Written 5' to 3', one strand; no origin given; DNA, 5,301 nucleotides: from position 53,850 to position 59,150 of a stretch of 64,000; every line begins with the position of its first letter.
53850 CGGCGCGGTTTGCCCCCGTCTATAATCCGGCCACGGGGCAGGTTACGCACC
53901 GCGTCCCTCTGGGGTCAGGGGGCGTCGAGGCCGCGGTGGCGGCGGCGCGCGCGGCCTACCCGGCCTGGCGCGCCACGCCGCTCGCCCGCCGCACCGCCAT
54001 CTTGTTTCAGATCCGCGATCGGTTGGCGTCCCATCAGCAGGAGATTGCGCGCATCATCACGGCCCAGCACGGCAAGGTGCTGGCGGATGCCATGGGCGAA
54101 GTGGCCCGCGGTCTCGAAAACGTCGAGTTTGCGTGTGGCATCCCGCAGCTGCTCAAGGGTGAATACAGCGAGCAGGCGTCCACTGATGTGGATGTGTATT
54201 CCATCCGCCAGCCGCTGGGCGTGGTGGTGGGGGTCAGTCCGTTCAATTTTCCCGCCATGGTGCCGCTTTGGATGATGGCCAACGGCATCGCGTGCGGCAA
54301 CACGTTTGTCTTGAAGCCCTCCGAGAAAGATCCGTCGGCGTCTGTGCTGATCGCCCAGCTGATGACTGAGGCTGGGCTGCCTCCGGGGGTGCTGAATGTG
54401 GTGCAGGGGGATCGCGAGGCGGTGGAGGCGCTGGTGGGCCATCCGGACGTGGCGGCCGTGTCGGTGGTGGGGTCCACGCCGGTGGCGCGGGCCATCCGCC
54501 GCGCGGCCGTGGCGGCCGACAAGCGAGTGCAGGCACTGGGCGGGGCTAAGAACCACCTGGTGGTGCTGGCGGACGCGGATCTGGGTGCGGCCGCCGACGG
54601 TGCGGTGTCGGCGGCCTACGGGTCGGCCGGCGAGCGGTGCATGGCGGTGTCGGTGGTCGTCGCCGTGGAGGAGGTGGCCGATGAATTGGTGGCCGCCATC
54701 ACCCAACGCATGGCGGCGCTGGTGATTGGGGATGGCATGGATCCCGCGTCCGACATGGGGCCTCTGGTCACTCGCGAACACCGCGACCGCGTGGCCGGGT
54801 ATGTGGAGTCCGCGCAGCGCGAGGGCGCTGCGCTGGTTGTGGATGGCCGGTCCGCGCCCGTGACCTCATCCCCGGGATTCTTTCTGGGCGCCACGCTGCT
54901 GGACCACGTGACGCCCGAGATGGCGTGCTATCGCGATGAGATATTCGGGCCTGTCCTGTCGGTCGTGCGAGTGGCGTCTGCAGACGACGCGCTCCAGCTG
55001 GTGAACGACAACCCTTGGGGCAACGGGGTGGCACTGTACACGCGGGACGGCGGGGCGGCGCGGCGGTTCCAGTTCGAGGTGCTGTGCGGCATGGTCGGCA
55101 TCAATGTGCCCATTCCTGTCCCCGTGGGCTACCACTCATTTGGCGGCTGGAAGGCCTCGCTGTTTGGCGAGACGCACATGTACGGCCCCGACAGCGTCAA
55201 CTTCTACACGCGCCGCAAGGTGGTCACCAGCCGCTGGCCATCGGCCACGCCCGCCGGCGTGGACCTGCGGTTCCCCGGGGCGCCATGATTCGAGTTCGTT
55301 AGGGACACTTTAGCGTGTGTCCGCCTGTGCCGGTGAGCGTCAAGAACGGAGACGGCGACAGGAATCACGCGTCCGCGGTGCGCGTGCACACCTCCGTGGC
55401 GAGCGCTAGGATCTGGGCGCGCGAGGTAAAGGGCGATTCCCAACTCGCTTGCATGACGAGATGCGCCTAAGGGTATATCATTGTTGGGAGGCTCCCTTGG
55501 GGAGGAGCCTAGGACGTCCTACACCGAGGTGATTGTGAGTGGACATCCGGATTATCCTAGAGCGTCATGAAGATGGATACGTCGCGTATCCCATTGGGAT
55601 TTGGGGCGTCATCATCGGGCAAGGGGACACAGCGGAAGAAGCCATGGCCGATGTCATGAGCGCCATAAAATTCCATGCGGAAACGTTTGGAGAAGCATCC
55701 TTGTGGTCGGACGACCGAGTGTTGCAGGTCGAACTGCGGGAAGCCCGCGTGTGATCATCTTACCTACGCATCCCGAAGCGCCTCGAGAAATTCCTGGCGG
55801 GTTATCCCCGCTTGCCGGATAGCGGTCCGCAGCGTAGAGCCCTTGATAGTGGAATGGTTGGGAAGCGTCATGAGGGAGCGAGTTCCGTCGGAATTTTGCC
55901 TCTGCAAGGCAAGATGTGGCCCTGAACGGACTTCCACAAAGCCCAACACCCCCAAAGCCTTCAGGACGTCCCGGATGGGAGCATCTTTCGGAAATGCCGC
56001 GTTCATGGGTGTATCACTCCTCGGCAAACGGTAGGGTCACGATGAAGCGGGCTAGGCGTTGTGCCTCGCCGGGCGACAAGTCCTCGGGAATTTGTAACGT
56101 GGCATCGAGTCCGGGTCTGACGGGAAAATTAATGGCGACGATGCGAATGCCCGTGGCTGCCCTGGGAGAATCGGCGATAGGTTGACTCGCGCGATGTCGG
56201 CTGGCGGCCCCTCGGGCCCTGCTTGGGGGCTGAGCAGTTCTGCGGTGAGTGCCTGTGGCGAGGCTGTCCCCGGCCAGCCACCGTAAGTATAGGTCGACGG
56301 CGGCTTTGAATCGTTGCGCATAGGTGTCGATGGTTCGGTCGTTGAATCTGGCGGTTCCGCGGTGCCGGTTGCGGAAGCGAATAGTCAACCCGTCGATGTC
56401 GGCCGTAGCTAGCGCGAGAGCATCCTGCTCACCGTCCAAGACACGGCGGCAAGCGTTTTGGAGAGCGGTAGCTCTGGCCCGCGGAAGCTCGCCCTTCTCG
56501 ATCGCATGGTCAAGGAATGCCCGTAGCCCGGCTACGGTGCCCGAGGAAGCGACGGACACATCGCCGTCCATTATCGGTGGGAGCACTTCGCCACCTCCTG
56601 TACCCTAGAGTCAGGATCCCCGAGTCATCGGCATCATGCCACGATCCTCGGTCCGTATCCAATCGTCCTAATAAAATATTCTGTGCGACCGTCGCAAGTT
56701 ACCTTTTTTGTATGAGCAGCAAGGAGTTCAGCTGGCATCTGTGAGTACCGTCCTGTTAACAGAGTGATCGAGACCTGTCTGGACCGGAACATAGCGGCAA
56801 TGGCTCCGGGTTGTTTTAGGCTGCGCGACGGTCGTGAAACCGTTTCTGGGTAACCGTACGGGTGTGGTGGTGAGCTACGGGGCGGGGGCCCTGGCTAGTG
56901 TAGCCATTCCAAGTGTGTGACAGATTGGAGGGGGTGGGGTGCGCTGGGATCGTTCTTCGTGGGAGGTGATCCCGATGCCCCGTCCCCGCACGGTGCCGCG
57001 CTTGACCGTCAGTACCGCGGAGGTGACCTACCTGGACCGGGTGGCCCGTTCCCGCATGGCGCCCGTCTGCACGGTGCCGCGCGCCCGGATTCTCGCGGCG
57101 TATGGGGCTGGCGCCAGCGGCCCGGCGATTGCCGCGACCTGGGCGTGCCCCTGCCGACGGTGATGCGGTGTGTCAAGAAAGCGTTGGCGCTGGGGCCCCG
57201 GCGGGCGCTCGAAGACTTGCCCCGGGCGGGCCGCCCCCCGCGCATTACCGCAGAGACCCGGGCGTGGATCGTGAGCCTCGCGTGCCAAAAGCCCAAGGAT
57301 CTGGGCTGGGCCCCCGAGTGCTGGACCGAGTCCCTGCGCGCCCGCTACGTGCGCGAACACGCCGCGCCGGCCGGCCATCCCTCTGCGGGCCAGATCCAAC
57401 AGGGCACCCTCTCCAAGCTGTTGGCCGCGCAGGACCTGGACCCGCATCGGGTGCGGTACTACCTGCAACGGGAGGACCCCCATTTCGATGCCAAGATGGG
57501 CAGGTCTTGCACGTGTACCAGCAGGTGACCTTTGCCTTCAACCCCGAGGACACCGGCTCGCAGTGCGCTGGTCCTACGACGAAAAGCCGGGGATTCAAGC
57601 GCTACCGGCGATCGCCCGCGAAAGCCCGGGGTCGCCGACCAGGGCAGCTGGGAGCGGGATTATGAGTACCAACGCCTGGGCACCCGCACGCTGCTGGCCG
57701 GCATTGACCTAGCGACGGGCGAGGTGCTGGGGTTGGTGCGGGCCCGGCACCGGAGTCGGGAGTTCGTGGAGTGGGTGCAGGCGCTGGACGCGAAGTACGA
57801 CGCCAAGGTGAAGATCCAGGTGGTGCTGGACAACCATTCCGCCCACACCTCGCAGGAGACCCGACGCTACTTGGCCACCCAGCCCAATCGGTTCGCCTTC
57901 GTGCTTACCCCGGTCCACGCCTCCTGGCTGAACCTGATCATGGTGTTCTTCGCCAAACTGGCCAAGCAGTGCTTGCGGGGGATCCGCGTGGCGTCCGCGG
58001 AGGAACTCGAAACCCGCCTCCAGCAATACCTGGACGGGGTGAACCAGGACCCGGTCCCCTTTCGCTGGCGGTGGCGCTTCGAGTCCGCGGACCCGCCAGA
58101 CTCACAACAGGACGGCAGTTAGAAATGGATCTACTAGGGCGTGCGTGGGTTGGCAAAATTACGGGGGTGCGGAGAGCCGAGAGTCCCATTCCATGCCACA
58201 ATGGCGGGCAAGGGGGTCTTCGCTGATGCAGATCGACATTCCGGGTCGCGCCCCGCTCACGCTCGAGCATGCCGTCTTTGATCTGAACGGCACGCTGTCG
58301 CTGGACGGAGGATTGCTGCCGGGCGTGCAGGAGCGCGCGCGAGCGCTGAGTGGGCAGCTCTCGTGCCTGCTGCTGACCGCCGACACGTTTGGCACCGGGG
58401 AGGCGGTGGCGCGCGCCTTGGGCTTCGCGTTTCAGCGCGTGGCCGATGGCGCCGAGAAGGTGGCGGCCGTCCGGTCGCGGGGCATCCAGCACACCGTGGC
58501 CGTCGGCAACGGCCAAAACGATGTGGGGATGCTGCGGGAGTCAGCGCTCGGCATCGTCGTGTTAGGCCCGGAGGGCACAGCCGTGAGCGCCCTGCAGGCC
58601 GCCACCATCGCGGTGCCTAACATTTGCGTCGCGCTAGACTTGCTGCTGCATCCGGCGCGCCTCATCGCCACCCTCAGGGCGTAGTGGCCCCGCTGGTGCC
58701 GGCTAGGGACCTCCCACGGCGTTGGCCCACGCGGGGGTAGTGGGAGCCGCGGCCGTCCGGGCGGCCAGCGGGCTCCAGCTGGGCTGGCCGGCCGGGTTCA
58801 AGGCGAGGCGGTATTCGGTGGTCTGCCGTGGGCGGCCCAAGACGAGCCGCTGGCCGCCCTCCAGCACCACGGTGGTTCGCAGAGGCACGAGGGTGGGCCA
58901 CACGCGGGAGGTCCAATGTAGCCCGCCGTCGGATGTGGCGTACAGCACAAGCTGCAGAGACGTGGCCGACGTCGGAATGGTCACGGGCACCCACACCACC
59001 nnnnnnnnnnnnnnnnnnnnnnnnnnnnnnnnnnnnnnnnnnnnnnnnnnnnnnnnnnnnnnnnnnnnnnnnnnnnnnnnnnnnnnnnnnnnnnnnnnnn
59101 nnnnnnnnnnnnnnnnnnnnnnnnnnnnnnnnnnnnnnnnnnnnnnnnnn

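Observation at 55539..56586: HicA toxin coupled to an unrecognisable 190-aa upstream protein, with HicB on the opposite strand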

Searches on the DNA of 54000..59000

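Call 109: search_rna_families(source=window, start=54000, end=59000, threshold=evalue, max_evalue=1)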
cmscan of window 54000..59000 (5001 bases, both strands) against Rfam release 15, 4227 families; matches with E-value up to 1: 0.
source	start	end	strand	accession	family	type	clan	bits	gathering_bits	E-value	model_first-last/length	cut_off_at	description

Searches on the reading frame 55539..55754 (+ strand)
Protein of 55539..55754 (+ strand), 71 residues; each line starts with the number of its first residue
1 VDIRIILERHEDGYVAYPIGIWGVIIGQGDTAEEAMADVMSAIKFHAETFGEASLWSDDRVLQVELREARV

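Call 3: search_protein_families(library=pfam, proteins=[window:55539-55754:+], max_evalue=1)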
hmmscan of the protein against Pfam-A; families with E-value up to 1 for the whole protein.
window:55539-55754:+ (71 aa): 1 family
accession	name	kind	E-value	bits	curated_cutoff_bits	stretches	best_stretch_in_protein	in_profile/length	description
PF18129.7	SH3_12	-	0.088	13.2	26.2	1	13-41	17-40/69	Xrn1 SH3-like domain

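Call 4: search_protein_families(library=ncbifam, proteins=[window:55539-55754:+], max_evalue=1)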
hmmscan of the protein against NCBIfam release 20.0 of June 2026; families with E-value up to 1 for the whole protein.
window:55539-55754:+ (71 aa): 0 families

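Call 6: search_solved_structures(query=window:55539-55754:+, max_evalue=10, show_alignments=2)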
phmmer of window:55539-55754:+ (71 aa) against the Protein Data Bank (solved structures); distinct sequences matched with E-value up to 10: 0.

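Call 18: find_homologous_proteins(query=window:55539-55754:+, max_evalue=0.01)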
Query window:55539-55754:+ (71 aa): 29 proteins with E <= 0.01 among 29 candidates.
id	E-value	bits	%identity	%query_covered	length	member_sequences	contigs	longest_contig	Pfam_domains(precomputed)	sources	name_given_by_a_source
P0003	5.6e-34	133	90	100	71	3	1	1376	-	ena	-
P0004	6.7e-21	91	63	99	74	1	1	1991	-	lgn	-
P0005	5.1e-20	89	61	97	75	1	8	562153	-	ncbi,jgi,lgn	-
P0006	1.3e-19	87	62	97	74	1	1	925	-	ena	-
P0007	1.4e-19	87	64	94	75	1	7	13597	-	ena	-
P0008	1.4e-19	87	64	94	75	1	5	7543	-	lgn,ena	-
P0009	1.4e-19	87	61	97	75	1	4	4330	-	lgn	-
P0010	1.7e-19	87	60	99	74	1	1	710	-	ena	-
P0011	2.5e-19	86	59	100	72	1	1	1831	-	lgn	-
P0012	2.7e-19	86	61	97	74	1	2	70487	-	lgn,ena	-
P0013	2.7e-19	86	58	97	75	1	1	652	-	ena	-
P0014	3.4e-19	86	61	97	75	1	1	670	-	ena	-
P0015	3.9e-19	86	58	97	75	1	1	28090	-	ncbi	ncbi:MAG: type II toxin-antitoxin system HicB family antitoxin [Ignavibacteria bacterium]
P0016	4.3e-19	86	58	97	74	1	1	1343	-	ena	-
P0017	5.2e-19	85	61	97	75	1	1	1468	-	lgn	-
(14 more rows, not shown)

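Call 19: find_encoding_contigs(protein=P0005, flank=3000, max_places=3)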
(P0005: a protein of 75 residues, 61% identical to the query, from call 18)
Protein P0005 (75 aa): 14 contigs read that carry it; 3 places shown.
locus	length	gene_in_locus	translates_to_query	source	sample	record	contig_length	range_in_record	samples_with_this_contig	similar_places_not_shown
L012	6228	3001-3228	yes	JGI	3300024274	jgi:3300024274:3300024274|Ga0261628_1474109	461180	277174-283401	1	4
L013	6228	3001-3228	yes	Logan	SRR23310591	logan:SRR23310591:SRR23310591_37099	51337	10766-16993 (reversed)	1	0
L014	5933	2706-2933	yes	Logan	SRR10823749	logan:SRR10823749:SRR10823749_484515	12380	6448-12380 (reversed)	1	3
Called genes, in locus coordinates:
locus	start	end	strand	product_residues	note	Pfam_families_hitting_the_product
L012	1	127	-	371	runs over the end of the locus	PF09587:PGA_cap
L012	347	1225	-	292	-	PF01790:LGT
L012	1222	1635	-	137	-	-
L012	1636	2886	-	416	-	PF13393:tRNA-synt_His, PF00587:tRNA-synt_2b, PF03129:HGTP_anticodon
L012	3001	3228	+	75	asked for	-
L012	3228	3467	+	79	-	PF07927:HicA_toxin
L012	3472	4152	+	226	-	PF00702:Hydrolase, PF13419:HAD_2, PF13242:Hydrolase_like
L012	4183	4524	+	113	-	PF01541:GIY-YIG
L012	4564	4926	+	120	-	PF01648:ACPS, PF22624:AASDHPPT_N (faint)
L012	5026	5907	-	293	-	PF07313:AmiA-like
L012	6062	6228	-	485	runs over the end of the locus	PF00772:DnaB, PF03796:DnaB_C, PF06745:ATPase, PF13481:AAA_25 (weak)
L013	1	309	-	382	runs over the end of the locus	PF09587:PGA_cap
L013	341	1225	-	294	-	PF01790:LGT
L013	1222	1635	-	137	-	-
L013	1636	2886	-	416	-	PF13393:tRNA-synt_His, PF00587:tRNA-synt_2b, PF03129:HGTP_anticodon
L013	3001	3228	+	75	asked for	-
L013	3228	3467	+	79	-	PF07927:HicA_toxin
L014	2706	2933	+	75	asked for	-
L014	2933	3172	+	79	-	PF07927:HicA_toxin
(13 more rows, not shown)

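Call 20: find_encoding_contigs(protein=P0003, flank=3000, max_places=3)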
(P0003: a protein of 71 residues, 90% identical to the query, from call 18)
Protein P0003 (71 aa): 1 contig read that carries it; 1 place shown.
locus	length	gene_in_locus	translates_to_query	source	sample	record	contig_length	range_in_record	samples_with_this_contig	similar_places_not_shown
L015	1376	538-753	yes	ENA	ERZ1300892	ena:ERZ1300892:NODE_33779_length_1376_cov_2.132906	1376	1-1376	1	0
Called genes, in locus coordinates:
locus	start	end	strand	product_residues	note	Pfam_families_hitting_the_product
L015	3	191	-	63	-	?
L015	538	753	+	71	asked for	-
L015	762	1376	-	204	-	?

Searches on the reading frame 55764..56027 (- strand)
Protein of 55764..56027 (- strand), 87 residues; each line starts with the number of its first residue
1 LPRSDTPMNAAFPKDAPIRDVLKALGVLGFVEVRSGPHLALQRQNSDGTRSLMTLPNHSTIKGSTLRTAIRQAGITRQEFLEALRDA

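Call 3: search_protein_families(library=pfam, proteins=[window:55764-56027:-], max_evalue=1)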
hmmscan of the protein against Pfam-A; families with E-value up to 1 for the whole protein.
window:55764-56027:- (87 aa): 1 family
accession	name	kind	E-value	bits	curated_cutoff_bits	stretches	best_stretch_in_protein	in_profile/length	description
PF07927.17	HicA_toxin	-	8.5e-10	39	27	1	19-75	2-58/58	HicA toxin of bacterial toxin-antitoxin,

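Call 4: search_protein_families(library=ncbifam, proteins=[window:55764-56027:-], max_evalue=1)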
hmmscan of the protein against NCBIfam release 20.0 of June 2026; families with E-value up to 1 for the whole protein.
window:55764-56027:- (87 aa): 0 families
